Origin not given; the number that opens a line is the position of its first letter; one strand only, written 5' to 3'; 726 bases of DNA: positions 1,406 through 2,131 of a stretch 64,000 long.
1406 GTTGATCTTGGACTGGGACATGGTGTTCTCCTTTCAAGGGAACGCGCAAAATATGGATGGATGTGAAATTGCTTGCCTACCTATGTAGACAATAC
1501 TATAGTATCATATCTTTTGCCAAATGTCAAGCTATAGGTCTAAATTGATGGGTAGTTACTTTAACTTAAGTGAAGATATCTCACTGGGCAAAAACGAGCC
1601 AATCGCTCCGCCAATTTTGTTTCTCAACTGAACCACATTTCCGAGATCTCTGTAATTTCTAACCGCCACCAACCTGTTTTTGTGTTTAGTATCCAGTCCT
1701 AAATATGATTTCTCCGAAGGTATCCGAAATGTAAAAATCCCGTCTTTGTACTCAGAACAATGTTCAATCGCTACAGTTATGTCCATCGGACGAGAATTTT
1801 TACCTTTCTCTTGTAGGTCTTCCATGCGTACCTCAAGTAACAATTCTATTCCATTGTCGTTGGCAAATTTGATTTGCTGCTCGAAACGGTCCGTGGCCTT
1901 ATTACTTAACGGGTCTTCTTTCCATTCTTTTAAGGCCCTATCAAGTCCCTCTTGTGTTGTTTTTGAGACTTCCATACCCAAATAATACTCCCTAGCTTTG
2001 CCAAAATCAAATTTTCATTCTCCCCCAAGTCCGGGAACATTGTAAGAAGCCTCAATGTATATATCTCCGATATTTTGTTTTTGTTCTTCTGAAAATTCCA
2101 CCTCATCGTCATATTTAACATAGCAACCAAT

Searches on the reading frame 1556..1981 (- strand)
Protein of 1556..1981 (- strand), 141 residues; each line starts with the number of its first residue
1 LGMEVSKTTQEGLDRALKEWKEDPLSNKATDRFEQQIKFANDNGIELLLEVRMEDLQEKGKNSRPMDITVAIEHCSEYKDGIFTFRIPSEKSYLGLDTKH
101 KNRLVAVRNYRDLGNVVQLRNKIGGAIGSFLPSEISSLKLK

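Call 104: search_protein_families(library=pfam, proteins=[window:1556-1981:-], max_evalue=1)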
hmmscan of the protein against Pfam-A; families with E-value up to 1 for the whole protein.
window:1556-1981:- (141 aa): 1 family
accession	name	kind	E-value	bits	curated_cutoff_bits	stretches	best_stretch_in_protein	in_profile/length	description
PF16173.10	DUF4874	-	0.034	14.2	30.1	1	16-77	38-98/159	Domain of unknown function (DUF4874)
